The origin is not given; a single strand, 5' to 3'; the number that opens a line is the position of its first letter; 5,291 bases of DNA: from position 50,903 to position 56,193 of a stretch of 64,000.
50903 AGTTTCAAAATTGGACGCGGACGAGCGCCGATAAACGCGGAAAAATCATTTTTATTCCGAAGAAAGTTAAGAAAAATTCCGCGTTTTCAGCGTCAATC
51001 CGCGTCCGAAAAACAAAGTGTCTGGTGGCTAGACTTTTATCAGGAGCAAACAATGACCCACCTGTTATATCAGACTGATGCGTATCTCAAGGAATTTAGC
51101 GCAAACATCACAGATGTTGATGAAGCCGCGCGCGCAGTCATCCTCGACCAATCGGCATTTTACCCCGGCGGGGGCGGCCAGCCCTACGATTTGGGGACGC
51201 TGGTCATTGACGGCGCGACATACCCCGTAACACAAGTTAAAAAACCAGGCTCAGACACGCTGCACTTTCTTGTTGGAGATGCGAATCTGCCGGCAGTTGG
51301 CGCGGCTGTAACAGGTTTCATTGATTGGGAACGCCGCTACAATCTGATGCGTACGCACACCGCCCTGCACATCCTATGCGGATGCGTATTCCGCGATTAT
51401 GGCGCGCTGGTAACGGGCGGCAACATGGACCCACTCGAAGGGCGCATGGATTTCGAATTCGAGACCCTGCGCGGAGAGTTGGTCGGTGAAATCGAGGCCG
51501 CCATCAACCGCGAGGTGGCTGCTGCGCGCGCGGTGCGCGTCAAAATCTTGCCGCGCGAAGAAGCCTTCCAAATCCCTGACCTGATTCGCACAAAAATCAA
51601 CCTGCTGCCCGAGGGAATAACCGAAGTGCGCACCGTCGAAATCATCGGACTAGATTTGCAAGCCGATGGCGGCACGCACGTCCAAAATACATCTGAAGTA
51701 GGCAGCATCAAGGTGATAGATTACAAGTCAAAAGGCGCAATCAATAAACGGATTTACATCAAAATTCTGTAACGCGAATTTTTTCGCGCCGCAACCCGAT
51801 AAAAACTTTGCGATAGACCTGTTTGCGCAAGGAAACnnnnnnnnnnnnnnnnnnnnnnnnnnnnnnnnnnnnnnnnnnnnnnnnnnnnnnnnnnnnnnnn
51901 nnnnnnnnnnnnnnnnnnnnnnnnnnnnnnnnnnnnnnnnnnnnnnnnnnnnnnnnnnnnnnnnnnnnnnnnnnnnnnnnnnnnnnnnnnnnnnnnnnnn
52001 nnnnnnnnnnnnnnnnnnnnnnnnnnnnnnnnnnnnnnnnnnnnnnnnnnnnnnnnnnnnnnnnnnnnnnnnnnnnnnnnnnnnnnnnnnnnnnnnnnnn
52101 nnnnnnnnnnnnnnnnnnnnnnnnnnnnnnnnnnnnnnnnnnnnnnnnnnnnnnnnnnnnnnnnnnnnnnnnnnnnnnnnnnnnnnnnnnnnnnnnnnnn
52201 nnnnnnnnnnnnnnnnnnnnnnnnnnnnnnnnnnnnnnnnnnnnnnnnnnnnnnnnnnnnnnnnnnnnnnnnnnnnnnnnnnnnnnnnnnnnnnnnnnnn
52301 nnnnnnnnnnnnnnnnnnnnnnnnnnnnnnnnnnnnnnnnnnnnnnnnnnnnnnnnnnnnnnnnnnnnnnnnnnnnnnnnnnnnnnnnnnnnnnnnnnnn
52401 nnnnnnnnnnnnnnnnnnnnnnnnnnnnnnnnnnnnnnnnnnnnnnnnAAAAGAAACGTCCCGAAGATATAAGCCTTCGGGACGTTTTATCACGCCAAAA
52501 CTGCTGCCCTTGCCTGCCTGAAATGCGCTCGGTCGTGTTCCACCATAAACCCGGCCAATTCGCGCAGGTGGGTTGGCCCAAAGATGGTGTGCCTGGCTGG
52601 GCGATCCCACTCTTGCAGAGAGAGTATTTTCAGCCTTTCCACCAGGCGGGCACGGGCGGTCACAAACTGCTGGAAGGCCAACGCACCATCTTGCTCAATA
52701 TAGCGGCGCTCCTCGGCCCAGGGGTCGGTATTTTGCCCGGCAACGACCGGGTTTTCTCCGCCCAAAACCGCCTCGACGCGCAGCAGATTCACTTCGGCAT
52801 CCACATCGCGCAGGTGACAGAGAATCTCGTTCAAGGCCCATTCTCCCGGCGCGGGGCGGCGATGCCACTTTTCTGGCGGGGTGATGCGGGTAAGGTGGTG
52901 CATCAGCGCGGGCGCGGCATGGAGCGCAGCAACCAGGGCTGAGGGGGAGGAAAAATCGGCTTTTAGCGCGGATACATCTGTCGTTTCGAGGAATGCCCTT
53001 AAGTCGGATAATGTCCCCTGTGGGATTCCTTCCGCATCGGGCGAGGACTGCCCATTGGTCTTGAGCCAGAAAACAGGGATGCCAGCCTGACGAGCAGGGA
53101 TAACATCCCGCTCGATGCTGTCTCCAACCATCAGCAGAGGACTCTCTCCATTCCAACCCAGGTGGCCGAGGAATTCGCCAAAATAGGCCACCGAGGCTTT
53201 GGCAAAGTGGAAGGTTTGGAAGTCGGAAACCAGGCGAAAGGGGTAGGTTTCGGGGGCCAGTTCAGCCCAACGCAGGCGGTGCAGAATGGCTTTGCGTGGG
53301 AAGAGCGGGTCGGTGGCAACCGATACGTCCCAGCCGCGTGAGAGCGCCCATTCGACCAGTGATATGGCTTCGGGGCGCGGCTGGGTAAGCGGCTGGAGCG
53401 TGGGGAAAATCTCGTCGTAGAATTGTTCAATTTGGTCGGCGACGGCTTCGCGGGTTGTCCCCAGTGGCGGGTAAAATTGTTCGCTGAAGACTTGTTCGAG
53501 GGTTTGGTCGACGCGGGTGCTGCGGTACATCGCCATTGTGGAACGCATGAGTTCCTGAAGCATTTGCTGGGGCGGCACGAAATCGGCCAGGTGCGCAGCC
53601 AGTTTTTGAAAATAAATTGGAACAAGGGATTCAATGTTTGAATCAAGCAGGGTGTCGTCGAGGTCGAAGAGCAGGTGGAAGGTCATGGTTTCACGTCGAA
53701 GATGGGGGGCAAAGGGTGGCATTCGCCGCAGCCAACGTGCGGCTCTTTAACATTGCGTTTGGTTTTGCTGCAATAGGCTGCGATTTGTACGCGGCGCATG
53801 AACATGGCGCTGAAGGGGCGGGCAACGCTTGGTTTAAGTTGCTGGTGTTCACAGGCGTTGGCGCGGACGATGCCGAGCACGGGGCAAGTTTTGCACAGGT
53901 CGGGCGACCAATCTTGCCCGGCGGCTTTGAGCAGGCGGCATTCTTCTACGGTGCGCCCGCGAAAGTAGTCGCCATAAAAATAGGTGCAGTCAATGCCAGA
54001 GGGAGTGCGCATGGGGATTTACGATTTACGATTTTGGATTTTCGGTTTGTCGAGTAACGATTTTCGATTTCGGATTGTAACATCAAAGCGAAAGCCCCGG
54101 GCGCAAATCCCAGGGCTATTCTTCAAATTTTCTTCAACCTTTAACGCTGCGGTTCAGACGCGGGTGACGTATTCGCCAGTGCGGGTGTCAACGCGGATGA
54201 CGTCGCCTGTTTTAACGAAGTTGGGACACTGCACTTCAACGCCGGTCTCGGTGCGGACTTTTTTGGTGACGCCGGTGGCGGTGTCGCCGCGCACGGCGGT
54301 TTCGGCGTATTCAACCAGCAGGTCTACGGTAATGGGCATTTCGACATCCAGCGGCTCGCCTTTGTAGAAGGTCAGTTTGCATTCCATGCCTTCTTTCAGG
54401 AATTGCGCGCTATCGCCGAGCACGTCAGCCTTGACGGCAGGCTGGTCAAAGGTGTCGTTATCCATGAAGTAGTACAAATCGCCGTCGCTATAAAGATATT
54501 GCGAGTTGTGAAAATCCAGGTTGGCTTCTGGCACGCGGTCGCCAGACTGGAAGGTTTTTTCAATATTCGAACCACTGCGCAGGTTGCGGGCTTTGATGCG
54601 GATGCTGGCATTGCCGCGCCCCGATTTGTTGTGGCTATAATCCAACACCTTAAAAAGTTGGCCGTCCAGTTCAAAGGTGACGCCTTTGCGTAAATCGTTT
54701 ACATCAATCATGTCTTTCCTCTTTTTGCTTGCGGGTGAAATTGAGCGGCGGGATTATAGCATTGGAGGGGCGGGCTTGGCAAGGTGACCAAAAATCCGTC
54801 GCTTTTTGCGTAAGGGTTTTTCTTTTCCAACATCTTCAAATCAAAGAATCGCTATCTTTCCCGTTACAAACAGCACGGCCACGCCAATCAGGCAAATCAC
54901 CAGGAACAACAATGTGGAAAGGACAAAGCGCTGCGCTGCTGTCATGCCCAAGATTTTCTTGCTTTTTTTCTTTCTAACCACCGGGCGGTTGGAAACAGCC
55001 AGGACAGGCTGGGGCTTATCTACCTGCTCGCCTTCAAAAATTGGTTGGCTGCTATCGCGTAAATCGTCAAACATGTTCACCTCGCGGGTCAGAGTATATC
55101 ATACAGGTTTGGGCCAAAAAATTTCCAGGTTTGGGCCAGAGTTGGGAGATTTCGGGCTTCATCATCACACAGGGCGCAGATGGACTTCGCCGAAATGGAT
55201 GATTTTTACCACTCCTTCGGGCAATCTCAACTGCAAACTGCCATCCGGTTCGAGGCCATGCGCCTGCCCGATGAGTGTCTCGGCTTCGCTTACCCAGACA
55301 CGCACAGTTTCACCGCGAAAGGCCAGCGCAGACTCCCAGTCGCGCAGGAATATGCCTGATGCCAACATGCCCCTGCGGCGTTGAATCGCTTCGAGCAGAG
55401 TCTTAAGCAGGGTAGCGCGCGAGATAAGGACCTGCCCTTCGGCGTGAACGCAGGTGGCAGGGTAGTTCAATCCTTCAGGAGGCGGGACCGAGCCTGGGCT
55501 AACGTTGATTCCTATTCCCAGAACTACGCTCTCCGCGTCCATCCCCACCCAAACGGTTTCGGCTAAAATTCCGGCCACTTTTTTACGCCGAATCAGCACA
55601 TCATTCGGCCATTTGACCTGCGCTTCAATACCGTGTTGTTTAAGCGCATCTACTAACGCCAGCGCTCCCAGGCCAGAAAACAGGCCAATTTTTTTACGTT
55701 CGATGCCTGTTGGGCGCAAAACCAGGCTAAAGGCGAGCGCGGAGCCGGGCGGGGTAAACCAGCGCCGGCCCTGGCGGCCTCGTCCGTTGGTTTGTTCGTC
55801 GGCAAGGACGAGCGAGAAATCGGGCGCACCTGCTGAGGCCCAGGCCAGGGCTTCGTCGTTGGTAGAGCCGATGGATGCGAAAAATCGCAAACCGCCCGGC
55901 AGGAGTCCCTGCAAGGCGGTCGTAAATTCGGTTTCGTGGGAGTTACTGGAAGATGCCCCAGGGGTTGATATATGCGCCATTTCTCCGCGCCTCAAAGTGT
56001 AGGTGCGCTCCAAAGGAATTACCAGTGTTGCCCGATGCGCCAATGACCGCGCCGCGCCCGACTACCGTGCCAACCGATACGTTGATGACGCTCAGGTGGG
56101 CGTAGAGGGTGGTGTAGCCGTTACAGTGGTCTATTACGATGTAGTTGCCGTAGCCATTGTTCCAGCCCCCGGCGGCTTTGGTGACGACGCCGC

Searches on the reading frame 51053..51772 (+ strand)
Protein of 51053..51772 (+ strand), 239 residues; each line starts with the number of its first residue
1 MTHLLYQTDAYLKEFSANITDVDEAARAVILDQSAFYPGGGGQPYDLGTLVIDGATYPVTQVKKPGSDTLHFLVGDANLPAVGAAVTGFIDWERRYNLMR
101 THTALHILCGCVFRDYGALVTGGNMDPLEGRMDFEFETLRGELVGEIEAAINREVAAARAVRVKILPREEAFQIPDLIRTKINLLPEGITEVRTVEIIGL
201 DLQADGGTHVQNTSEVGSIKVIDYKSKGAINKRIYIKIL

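Call 42: search_protein_families(library=pfam, max_evalue=0.00001, proteins=[window:51053-51772:+])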
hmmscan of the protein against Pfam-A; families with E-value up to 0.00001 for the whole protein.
window:51053-51772:+ (239 aa): 2 families
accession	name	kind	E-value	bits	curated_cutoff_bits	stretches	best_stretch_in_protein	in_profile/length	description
PF01411.24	tRNA-synt_2c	-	4e-12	45.9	30.3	1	13-94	473-552/552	tRNA synthetases class II (A)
PF07973.19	tRNA_SAD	-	3.3e-11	43.4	24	1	192-235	1-44/44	Threonyl and Alanyl tRNA synthetase second additional domain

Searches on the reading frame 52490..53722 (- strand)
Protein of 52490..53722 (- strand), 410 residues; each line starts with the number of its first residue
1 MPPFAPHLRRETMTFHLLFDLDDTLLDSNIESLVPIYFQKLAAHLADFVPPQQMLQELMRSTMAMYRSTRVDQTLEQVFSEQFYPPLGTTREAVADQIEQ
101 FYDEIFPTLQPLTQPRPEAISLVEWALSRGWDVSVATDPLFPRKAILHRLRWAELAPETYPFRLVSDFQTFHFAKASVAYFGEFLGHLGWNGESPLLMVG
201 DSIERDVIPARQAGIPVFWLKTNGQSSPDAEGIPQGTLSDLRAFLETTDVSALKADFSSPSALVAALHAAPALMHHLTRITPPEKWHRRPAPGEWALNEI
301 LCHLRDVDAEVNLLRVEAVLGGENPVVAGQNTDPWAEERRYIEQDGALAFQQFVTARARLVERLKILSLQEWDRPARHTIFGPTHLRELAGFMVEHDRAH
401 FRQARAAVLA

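Call 42: search_protein_families(library=pfam, max_evalue=0.00001, proteins=[window:52490-53722:-])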
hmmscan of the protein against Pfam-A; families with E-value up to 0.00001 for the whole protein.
window:52490-53722:- (410 aa): 3 families
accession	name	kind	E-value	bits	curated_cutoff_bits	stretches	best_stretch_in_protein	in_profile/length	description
PF12867.12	DinB_2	-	1.7e-15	58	24.8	1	267-404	2-128/128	DinB superfamily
PF00702.32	Hydrolase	-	1.4e-08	35.8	26.4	1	17-214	4-191/191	haloacid dehalogenase-like hydrolase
PF13419.12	HAD_2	-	8.4e-07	29.7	23.8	1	17-219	1-177/178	Haloacid dehalogenase-like hydrolase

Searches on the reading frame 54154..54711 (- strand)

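Call 42: search_protein_families(library=pfam, max_evalue=0.00001, proteins=[window:54154-54711:-])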
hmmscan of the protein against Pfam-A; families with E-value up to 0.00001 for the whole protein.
window:54154-54711:- (185 aa): 3 families
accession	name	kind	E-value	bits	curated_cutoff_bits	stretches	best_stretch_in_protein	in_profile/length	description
PF01132.26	EFP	-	3.6e-24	84.9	27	1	70-121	3-54/54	Elongation factor P (EF-P) OB domain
PF08207.18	EFP_N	-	3.8e-22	78.5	23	1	4-60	2-58/58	Elongation factor P (EF-P) KOW-like domain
PF09285.17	Elong-fact-P_C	-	2.6e-21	75.5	25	1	129-184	1-56/56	Elongation factor P, C-terminal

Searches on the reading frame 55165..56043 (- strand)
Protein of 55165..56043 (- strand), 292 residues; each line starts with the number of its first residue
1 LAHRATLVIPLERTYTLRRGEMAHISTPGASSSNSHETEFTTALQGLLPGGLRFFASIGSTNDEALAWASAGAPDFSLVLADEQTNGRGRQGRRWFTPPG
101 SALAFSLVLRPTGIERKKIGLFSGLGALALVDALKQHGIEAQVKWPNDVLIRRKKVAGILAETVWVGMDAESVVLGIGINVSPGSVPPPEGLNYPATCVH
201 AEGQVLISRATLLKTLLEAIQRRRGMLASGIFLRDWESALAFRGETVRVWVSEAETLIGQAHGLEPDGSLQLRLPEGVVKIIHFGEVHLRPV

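Call 42: search_protein_families(library=pfam, max_evalue=0.00001, proteins=[window:55165-56043:-])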
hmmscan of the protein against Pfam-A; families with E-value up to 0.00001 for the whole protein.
window:55165-56043:- (292 aa): 1 family
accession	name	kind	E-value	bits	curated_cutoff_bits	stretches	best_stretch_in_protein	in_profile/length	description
PF03099.24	BPL_LplA_LipB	-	7.3e-22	78.1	21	1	56-180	3-133/133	Biotin/lipoate A/B protein ligase family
